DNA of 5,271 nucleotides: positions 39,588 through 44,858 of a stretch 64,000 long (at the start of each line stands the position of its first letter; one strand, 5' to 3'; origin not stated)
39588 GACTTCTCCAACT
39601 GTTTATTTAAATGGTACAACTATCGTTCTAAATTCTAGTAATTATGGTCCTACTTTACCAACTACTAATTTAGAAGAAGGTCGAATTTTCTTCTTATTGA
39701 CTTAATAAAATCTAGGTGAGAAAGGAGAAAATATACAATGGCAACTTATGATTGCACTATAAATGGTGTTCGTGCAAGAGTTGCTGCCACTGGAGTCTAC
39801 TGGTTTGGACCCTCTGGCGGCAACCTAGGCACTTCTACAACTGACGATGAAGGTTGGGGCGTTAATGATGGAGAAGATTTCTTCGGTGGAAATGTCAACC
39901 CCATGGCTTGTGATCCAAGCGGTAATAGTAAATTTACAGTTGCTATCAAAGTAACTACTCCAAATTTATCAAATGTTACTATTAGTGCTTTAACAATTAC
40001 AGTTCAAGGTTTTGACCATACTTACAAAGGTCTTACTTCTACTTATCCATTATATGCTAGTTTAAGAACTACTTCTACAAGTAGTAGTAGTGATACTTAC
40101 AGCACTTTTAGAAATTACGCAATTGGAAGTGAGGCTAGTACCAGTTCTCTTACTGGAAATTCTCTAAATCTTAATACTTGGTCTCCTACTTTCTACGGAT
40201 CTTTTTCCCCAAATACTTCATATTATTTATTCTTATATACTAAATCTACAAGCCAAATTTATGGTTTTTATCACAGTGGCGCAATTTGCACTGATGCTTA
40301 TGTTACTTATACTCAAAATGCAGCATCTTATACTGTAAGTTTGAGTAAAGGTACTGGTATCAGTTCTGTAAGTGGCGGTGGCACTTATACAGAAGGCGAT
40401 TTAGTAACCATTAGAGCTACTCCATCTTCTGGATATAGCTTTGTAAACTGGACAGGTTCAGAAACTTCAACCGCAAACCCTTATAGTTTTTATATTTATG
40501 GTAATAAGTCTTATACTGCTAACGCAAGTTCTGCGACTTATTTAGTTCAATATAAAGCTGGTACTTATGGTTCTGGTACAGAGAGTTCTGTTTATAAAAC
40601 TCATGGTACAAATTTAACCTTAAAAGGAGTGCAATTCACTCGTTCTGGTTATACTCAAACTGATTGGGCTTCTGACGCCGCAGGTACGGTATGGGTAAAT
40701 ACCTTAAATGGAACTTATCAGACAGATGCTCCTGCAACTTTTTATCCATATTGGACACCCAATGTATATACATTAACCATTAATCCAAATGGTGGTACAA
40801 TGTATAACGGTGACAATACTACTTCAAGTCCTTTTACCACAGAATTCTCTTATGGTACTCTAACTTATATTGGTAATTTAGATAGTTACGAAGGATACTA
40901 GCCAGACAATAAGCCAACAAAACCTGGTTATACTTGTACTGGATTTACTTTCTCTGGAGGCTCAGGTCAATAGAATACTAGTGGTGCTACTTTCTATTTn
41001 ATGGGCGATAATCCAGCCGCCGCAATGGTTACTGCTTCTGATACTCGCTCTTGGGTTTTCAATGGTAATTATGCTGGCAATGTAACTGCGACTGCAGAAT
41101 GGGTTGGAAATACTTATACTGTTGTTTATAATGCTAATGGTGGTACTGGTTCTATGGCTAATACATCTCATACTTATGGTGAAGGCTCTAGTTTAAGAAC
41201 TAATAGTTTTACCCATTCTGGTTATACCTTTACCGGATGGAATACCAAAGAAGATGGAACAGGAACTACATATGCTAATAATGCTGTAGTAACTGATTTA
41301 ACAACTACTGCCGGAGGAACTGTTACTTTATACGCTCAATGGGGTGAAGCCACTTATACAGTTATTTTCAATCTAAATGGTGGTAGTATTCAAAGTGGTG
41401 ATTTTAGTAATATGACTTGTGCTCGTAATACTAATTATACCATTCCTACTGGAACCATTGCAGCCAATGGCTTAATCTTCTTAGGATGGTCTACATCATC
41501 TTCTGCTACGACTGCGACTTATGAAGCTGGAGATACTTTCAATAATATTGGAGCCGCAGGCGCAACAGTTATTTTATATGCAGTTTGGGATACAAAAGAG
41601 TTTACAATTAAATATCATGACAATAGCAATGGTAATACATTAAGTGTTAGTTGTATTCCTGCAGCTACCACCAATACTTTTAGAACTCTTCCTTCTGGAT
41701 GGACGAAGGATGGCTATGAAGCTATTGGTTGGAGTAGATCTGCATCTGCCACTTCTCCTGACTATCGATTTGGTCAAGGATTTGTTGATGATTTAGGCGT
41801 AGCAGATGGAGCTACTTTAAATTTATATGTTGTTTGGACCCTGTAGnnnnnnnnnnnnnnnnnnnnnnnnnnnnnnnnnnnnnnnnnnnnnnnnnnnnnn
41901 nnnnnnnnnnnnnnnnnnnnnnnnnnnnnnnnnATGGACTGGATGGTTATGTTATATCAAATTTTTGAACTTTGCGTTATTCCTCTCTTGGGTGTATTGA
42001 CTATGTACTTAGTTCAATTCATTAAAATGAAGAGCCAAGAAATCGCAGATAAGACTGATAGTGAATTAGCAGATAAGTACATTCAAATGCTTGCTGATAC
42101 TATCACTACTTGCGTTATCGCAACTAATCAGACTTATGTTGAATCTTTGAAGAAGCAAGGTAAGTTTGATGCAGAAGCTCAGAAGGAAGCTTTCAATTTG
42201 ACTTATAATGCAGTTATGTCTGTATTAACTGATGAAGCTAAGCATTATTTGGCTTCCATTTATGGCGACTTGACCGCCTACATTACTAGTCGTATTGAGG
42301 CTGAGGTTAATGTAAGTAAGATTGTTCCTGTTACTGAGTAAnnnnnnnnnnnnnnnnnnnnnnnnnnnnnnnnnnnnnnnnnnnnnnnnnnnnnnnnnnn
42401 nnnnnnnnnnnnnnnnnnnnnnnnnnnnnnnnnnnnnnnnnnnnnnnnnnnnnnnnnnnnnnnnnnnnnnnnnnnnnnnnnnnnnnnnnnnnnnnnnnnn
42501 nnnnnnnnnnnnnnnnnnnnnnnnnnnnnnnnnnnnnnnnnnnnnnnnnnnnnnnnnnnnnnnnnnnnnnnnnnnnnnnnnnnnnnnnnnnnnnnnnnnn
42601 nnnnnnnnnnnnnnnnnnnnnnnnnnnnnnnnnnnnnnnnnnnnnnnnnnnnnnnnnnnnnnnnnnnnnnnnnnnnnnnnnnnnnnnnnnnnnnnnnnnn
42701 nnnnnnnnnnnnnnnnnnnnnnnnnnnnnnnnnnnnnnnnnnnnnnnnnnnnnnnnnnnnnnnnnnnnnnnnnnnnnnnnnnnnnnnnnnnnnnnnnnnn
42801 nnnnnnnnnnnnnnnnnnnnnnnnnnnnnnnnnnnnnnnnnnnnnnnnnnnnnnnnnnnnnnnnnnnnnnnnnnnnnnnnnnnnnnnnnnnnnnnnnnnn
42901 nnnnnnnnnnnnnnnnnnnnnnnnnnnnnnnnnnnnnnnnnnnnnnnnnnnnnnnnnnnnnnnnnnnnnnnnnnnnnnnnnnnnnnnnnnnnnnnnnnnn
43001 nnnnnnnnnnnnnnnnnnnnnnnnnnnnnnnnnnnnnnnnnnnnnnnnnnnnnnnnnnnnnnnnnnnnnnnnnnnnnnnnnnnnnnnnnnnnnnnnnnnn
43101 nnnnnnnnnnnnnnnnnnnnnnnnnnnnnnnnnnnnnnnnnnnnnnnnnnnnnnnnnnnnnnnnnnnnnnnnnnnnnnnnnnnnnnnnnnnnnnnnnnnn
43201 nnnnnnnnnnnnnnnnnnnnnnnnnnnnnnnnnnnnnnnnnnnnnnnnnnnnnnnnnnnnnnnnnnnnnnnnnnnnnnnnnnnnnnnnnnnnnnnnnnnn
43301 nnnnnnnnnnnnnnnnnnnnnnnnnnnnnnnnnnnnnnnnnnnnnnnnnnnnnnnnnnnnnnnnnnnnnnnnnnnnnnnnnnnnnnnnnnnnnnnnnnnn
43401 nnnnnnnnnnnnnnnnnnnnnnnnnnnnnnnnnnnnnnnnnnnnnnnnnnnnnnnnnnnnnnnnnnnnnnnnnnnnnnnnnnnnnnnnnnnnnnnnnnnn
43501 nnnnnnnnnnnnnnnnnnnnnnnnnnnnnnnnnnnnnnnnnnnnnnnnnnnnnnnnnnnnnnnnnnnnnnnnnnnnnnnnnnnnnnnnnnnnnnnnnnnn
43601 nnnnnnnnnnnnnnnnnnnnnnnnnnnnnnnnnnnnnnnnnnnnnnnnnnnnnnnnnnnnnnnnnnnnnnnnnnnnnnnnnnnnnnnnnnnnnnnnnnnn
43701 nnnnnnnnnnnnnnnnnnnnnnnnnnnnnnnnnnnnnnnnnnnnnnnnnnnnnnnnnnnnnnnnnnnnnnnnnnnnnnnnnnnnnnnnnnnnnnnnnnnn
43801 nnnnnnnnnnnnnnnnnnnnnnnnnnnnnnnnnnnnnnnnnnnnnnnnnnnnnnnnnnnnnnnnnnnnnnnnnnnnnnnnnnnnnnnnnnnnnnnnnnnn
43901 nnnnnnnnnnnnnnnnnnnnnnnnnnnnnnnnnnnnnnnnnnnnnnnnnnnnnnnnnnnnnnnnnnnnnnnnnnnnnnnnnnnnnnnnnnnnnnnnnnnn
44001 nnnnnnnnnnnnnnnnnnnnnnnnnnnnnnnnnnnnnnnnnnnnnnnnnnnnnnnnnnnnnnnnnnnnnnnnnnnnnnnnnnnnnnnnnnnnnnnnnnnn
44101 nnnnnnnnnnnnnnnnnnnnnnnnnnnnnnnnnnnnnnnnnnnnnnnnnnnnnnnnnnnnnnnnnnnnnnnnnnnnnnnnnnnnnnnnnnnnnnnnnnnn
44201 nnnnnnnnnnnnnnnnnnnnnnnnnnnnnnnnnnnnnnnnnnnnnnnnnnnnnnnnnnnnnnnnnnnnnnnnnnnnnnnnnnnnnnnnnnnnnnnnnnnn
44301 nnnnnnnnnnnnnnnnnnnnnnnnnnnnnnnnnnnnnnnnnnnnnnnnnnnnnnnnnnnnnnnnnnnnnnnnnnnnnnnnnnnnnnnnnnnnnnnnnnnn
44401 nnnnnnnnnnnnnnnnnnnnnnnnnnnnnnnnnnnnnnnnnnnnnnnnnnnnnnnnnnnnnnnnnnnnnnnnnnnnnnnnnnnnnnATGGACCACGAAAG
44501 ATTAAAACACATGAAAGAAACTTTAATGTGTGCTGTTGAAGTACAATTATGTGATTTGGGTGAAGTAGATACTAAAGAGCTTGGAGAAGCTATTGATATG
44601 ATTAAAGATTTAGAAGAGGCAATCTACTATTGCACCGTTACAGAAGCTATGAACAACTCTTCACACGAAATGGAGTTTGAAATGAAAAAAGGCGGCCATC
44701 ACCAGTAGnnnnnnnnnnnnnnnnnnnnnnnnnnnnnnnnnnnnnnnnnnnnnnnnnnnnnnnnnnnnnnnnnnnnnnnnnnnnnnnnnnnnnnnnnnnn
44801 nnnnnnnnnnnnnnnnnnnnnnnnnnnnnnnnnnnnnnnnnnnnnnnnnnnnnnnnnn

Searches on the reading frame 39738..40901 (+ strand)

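Call 13: search_protein_families(library=phrogs, proteins=[window:39738-40901:+], max_evalue=0.01)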
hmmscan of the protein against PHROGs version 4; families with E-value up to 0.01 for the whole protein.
window:39738-40901:+ (387 aa): 0 families

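Call 14: search_protein_families(library=pfam, proteins=[window:39738-40901:+], max_evalue=0.01)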
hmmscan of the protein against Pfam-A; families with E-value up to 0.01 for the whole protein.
window:39738-40901:+ (387 aa): 1 family
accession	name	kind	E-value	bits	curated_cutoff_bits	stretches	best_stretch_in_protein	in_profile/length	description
PF18998.6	Flg_new_2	-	7.7e-14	51.9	23.6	2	199-262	2-68/73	Divergent InlB B-repeat domain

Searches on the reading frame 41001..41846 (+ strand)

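Call 13: search_protein_families(library=phrogs, proteins=[window:41001-41846:+], max_evalue=0.01)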
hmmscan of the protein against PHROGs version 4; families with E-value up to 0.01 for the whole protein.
window:41001-41846:+ (281 aa): 0 families

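Call 14: search_protein_families(library=pfam, proteins=[window:41001-41846:+], max_evalue=0.01)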
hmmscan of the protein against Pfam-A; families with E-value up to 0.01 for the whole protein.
window:41001-41846:+ (281 aa): 1 family
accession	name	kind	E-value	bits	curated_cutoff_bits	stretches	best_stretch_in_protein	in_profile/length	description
PF09479.16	Flg_new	-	7.7e-23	80.8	27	3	39-113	1-65/65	Listeria-Bacteroides repeat domain (List_Bact_rpt)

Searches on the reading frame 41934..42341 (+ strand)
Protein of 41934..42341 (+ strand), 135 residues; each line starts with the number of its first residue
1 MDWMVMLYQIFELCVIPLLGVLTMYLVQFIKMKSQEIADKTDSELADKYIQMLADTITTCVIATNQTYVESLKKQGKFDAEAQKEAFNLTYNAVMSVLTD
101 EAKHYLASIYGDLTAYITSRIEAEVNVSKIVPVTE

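Call 13: search_protein_families(library=phrogs, proteins=[window:41934-42341:+], max_evalue=0.01)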
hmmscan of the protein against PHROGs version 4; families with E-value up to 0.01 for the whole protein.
window:41934-42341:+ (135 aa): 2 families
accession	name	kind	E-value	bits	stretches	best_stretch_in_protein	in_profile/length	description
phrog_13712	-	lysis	8.8e-35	121.2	1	13-129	14-130/175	holin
phrog_36209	-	lysis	1.7e-07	32.5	1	12-125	18-138/162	holin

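Call 14: search_protein_families(library=pfam, proteins=[window:41934-42341:+], max_evalue=0.01)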
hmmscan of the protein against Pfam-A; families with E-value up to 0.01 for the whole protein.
window:41934-42341:+ (135 aa): 1 family
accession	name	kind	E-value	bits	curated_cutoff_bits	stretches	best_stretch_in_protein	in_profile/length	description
PF21864.1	MORF_dom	-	0.0075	16.5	27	0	30-103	6-81/93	Multiple organellar RNA editing factor 1, MORF domain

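Call 15: find_related_loci(query=window:41934-42341:+, collection=viral_contigs, flank=4000)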
Query window:41934-42341:+ (135 aa) in viral_contigs; peptide patterns used: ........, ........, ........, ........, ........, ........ (x = any residue, [..] = any of these).
15 stretches matched a pattern; 12 encode a relative of the query (tblastn E <= 1e-3); 12 distinct loci.
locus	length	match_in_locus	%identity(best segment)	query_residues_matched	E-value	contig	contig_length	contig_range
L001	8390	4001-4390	67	1-130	2e-57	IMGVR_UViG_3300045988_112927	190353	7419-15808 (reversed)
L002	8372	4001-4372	63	6-129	5e-52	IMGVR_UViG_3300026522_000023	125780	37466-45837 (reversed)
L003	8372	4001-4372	63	6-129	1e-51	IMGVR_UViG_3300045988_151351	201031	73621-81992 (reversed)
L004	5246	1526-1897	42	6-129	3e-30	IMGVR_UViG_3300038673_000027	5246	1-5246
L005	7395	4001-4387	41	6-134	6e-30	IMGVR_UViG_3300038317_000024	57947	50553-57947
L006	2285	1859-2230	41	6-129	2e-29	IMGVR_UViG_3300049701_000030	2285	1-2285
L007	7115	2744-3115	40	6-129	3e-27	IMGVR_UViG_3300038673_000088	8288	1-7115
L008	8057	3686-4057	39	6-129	3e-27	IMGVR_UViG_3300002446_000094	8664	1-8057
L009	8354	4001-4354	39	13-130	2e-21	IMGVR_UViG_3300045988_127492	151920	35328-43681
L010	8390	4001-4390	35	1-130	3e-21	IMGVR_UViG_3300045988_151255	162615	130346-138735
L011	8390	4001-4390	34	1-130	2e-20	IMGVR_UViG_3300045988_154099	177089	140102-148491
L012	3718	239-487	42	48-130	1e-17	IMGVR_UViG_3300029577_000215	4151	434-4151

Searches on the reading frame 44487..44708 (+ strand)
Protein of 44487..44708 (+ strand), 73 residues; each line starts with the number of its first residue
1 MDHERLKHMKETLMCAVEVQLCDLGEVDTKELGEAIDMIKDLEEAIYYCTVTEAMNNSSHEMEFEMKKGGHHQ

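Call 13: search_protein_families(library=phrogs, proteins=[window:44487-44708:+], max_evalue=0.01)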
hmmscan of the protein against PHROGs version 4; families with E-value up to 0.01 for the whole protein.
window:44487-44708:+ (73 aa): 1 family
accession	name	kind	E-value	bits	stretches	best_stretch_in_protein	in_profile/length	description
phrog_14893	-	unknown function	0.00041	21.3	1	33-70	125-160/198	-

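Call 14: search_protein_families(library=pfam, proteins=[window:44487-44708:+], max_evalue=0.01)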
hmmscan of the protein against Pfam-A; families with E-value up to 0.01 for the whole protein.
window:44487-44708:+ (73 aa): 0 families
